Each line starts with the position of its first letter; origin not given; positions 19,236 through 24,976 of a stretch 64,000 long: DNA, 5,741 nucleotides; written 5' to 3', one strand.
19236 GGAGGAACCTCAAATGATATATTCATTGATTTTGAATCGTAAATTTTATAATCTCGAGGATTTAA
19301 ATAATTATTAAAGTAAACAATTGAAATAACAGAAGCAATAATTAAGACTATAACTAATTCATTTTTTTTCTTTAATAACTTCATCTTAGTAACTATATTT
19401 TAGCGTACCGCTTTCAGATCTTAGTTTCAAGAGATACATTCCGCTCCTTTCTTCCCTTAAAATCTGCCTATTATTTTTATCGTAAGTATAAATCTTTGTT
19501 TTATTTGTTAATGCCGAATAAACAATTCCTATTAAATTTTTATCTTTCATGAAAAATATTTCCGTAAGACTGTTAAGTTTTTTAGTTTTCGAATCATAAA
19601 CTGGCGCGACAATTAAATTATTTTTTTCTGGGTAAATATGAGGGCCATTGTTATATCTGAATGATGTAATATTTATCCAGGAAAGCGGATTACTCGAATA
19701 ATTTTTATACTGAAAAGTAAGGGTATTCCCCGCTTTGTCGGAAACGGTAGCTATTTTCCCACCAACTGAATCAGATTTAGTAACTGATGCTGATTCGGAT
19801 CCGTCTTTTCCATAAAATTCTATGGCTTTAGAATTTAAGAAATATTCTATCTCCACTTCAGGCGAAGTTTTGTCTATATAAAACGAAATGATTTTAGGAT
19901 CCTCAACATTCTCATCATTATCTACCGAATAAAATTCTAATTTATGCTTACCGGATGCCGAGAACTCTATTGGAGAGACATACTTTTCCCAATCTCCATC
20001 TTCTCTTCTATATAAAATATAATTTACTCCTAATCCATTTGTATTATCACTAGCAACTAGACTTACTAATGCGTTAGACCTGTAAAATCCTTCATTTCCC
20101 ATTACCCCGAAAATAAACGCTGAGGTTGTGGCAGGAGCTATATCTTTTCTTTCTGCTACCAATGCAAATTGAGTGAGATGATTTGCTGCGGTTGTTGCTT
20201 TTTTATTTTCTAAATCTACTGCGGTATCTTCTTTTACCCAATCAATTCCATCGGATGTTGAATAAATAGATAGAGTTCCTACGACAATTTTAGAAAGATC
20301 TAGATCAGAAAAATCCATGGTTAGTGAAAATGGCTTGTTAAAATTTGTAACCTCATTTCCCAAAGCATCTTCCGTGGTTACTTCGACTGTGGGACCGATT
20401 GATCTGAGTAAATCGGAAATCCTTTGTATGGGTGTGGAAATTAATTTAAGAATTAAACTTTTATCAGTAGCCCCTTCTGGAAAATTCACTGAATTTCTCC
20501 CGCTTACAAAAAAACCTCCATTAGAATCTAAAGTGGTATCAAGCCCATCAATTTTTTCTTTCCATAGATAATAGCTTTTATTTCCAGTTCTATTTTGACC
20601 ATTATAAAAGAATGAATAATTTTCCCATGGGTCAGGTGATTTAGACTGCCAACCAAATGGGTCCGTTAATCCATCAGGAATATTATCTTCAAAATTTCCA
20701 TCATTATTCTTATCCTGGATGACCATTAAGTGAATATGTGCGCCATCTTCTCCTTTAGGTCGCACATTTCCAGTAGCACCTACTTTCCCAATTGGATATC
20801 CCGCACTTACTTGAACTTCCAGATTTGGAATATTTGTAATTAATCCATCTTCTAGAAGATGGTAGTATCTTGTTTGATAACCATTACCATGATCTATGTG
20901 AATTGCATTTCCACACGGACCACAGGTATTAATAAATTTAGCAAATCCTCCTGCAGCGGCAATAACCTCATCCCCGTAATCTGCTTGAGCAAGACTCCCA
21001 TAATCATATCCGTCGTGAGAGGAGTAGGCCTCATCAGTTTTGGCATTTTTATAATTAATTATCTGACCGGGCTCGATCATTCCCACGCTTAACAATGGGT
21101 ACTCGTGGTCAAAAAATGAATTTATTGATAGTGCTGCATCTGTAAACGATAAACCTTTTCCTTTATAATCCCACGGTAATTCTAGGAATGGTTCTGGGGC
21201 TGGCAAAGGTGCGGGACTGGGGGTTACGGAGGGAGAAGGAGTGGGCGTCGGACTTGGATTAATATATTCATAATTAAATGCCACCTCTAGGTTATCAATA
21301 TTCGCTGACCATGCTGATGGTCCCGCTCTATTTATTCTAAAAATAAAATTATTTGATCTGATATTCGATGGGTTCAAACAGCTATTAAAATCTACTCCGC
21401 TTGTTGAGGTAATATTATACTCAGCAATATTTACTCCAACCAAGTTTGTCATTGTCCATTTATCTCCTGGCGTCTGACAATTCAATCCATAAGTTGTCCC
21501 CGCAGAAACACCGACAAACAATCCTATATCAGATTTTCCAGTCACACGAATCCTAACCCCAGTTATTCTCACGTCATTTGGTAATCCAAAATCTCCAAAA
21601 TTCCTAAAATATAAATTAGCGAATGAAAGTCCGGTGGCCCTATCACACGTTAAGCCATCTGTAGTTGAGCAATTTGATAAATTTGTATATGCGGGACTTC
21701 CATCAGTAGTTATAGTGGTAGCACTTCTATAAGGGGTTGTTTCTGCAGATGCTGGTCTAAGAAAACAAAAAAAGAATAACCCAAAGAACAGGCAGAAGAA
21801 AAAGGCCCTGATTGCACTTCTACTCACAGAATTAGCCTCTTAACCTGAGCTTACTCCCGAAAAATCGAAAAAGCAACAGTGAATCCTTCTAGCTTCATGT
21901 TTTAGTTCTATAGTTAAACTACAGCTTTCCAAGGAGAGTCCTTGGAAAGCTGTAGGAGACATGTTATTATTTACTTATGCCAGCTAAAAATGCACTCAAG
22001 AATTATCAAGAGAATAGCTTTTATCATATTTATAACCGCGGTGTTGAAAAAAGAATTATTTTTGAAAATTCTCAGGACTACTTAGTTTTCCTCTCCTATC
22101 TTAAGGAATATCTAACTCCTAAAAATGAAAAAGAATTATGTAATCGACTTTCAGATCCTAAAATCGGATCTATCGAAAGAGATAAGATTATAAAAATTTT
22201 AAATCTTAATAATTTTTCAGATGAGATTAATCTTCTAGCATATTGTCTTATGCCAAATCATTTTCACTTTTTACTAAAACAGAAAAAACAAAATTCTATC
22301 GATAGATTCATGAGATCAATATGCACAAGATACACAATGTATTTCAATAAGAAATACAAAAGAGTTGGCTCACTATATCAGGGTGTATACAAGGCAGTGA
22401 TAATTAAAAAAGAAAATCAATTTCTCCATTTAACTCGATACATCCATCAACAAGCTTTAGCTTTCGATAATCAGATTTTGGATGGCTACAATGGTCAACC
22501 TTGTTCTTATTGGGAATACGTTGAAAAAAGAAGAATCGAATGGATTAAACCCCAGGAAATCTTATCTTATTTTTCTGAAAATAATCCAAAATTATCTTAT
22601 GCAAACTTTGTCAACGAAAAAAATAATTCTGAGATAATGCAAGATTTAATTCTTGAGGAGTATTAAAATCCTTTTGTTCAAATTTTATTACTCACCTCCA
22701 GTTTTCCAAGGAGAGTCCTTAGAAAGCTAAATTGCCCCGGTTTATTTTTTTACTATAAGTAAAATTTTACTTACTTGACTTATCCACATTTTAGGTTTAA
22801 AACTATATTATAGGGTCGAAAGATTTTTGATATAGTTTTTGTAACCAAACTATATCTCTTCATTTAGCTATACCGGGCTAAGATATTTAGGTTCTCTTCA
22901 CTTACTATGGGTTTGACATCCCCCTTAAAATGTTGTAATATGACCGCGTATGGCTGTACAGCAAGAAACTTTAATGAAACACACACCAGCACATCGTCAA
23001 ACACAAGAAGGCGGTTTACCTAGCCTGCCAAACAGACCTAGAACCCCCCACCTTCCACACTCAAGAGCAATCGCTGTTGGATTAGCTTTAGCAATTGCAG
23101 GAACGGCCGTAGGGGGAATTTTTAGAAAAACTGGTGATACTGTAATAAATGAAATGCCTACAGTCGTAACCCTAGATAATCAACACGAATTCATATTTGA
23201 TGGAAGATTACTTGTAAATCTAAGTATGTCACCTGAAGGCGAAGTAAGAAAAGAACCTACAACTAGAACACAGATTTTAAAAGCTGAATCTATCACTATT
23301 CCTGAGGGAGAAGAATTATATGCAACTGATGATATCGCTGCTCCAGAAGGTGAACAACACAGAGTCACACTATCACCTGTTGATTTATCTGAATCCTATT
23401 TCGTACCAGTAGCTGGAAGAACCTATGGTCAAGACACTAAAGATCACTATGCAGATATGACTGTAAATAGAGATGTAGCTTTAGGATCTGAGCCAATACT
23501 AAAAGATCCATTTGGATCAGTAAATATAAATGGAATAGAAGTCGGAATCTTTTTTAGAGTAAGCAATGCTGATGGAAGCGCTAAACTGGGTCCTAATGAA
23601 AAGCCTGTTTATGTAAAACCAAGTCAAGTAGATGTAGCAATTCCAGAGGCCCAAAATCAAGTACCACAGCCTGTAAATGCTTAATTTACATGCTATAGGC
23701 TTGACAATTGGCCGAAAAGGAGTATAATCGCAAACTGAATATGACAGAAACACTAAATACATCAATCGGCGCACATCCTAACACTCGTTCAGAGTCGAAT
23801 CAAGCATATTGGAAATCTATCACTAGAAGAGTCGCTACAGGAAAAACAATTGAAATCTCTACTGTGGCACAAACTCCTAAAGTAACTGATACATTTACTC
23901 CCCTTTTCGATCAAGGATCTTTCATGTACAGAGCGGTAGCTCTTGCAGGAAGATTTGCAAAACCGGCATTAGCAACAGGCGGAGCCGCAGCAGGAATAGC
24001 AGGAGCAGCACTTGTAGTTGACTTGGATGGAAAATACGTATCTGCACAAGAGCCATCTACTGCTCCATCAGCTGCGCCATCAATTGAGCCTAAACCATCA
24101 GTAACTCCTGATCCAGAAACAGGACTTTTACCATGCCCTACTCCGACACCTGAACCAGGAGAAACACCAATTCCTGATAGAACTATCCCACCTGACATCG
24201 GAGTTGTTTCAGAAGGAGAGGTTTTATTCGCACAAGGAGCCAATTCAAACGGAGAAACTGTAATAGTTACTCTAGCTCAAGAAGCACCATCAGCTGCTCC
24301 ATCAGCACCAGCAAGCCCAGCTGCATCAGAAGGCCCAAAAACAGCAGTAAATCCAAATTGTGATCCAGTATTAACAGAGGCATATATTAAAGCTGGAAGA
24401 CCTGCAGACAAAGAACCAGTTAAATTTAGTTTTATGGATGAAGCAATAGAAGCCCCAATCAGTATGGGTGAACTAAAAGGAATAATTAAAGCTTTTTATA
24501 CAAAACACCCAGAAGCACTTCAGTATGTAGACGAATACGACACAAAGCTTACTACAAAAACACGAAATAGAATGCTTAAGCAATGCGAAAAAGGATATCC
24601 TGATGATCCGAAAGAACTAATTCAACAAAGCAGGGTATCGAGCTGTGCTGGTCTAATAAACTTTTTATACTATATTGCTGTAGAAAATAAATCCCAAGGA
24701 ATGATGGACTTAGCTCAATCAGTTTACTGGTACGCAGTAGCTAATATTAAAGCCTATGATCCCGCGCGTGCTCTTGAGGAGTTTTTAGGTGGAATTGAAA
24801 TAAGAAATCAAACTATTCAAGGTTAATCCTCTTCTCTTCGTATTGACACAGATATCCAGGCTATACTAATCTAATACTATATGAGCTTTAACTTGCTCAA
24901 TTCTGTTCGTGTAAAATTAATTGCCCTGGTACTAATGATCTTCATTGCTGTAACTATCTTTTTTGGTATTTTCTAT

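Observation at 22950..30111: Co-directional five-gene surface-protein cluster: three GC-rich anchored hypotheticals, a 1354-aa SdrD/CnaB-repeat protein with C39-like peptidase domain, and a small membrane protein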

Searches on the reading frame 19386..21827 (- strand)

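Call 4: search_protein_families(library=pfam, proteins=[window:19386-21827:-], max_evalue=0.1)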
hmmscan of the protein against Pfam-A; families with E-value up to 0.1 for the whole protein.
window:19386-21827:- (813 aa): 1 family
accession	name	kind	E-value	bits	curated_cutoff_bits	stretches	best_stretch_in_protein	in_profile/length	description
PF01551.29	Peptidase_M23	-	8e-12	45.6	28.7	1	271-373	3-91/96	Peptidase family M23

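Call 5: search_protein_families(library=ncbifam, proteins=[window:19386-21827:-], max_evalue=0.1)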
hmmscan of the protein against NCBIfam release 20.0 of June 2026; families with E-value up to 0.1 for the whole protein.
window:19386-21827:- (813 aa): 11 families
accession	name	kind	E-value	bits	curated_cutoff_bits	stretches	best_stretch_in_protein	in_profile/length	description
NF047446.1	barrel_OmpL47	domain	8.5e-14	51.8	40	1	582-651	1-68/68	OmpL47-type beta-barrel domain-containing protein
NF047441.1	Lepto_OmpL47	equivalog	6.8e-12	45.7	250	1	581-688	70-176/336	multi-beta-barrel domain surface protein OmpL47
NF052336.1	PdgHdaseHSB100310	equivalog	1.2e-08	34.7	500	1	274-375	56-147/316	peptidoglycan hydrolase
NF052530.1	Heli_ShapePgp3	exception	8.7e-07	28.3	300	1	269-372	165-254/270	peptidoglycan metallopeptidase Pgp3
NF053825.1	PdgNdpepShyA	equivalog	8.9e-06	24.6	700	1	268-384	293-395/425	peptidoglycan DD-endopeptidase ShyA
NF050804.1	CellDivDipMCaul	equivalog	0.0068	15.2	900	1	281-355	534-604/634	cell division endopeptidase DipM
NF053824.1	PdgNdpepShyC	equivalog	0.008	15.1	700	1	270-366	295-377/429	peptidoglycan DD-endopeptidase ShyC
NF008652.0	PRK11649.1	equivalog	0.024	13.3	341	1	283-367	321-395/439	murein DD-endopeptidase MepM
NF040883.1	amid_act_ActS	equivalog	0.026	13.8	375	1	266-353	127-210/242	amidase activator ActS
NF052529.1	PG_M23_Pgp6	exception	0.033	12.9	600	1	258-355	324-410/452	peptidoglycan metallopeptidase Pgp6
NF053738.1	S2SprSpoIIQBc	equivalog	0.066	12.8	250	1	266-374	117-215/232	stage II sporulation protein SpoIIQ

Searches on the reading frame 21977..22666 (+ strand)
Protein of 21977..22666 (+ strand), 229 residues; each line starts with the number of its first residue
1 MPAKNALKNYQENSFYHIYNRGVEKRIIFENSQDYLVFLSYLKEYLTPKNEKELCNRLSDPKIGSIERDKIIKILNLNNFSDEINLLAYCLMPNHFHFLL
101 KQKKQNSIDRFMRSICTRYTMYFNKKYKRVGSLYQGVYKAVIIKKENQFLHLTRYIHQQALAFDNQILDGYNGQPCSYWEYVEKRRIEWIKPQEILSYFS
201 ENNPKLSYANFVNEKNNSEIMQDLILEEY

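Call 4: search_protein_families(library=pfam, proteins=[window:21977-22666:+], max_evalue=0.1)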
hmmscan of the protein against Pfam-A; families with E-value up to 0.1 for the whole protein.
window:21977-22666:+ (229 aa): 1 family
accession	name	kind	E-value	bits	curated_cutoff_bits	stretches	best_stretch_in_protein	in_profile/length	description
PF01797.21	Y1_Tnp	-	6e-12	46.2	23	1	72-159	29-121/121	Transposase IS200 like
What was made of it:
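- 21879..22755 (+): IS200-like unit. It holds the Y1 (HUH) transposase gene 21977-22666, flanked by 54-nt direct repeats (21898-21951 and 22675-22728), each containing a palindrome. It is not part of the module and marks its left neighbour. Pfam Y1_Tnp 6e-12 (call 4).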

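Call 5: search_protein_families(library=ncbifam, proteins=[window:21977-22666:+], max_evalue=0.1)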
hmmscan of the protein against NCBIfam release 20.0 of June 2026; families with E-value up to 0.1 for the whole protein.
window:21977-22666:+ (229 aa): 1 family
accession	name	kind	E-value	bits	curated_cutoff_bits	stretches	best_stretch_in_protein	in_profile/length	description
NF047646.1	REP_Tyr_transpos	equivalog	1.5e-10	41.1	80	1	80-159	43-130/146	REP-associated tyrosine transposase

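Call 92: search_protein_families(library=padloc, proteins=[window:21977-22666:+], max_evalue=0.01)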
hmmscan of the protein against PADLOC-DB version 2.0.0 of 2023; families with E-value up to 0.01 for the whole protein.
window:21977-22666:+ (229 aa): 0 families

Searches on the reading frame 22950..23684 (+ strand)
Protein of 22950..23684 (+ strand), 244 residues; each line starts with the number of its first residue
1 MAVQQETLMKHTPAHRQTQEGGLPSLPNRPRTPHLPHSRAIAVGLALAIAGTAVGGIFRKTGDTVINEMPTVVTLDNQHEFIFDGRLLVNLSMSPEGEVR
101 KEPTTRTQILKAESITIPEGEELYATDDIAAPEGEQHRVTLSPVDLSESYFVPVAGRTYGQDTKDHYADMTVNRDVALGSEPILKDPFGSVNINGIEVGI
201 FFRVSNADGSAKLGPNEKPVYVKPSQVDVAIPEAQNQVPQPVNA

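Call 4: search_protein_families(library=pfam, proteins=[window:22950-23684:+], max_evalue=0.1)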
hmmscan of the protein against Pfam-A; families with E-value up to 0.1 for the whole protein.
window:22950-23684:+ (244 aa): 0 families

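Call 5: search_protein_families(library=ncbifam, proteins=[window:22950-23684:+], max_evalue=0.1)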
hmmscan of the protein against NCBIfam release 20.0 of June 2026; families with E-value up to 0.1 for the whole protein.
window:22950-23684:+ (244 aa): 0 families

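Call 92: search_protein_families(library=padloc, proteins=[window:22950-23684:+], max_evalue=0.01)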
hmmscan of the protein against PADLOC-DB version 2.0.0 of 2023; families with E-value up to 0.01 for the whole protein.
window:22950-23684:+ (244 aa): 0 families

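Call 93: search_protein_families(library=phrogs, proteins=[window:22950-23684:+], max_evalue=0.01)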
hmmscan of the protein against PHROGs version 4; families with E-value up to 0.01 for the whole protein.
window:22950-23684:+ (244 aa): 0 families

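Call 107: list_cluster_members(proteins=[window:22950-23684:+, window:23741-24826:+, window:24881-25621:+, window:25618-29682:+, window:29689-30111:+])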
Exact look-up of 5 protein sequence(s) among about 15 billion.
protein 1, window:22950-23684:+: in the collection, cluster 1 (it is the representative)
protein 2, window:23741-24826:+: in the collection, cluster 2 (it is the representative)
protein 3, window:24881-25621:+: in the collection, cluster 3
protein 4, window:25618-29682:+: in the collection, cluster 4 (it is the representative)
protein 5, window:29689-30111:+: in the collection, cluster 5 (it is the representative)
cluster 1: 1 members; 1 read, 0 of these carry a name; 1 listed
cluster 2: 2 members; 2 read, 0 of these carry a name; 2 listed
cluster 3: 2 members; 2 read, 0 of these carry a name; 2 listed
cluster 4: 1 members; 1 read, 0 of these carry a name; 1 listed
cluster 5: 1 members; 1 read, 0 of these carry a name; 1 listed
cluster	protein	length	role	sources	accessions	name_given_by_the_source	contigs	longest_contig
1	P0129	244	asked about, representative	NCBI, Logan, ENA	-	-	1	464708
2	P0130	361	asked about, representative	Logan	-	-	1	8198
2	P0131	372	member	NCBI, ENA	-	-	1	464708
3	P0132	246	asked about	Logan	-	-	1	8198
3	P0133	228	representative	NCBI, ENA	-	-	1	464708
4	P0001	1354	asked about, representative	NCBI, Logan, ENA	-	-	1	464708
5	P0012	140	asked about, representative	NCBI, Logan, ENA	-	-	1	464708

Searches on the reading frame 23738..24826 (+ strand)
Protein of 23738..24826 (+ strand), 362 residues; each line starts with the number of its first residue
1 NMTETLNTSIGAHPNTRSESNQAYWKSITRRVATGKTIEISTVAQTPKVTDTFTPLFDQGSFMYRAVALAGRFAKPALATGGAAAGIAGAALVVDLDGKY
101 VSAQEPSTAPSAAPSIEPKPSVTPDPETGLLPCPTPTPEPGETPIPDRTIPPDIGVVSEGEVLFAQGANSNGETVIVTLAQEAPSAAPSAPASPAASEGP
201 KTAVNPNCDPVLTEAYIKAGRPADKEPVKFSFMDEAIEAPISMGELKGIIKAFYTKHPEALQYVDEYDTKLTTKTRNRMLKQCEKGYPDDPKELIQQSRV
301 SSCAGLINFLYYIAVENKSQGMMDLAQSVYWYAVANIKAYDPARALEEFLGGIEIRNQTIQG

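Call 4: search_protein_families(library=pfam, proteins=[window:23738-24826:+], max_evalue=0.1)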
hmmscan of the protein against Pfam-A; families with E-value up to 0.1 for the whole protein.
window:23738-24826:+ (362 aa): 0 families

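Call 5: search_protein_families(library=ncbifam, proteins=[window:23738-24826:+], max_evalue=0.1)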
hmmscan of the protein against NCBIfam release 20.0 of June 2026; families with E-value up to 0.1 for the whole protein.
window:23738-24826:+ (362 aa): 1 family
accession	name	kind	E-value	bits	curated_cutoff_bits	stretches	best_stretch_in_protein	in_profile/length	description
NF037973.1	metallo_SslE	exception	0.0011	16.4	3000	1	101-174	41-111/1519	lipoprotein metalloprotease SslE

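Call 81: search_solved_structures(query=A2, max_evalue=10)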
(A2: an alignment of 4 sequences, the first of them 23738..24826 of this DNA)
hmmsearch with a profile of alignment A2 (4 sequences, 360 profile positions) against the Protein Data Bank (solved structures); distinct sequences matched with E-value up to 10: 3.
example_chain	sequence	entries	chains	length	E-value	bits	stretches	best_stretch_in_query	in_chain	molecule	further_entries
23px_A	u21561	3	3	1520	0.078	15.4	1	105-151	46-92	Putative lipoprotein AcfD homolog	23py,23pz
6oh9_A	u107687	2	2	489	0.91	11.9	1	200-298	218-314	Yeast Guanine Deaminase | Probable guanine deaminase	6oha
9cca_A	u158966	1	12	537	6.4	9.1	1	97-147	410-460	Circumsporozoite protein,Pyridoxal 5'-phosphate synthase subunit Pdx1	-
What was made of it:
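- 23741..24826 (+): g2, 361 aa. It has a cytoplasmic N-terminus, a weak Ala/Gly-rich hydrophobic segment at aa 75-95, a Pro/Ala/Ser-rich linker at aa ~100-205, and a conserved Cys-containing C-domain at aa 206-361. No family hit (calls 4, 5, 81).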

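Call 92: search_protein_families(library=padloc, proteins=[window:23741-24826:+], max_evalue=0.01)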
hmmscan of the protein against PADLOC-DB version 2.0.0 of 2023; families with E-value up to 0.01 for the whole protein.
window:23741-24826:+ (361 aa): 0 families

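Call 93: search_protein_families(library=phrogs, proteins=[window:23741-24826:+], max_evalue=0.01)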
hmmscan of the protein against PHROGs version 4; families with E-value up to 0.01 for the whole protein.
window:23741-24826:+ (361 aa): 0 families
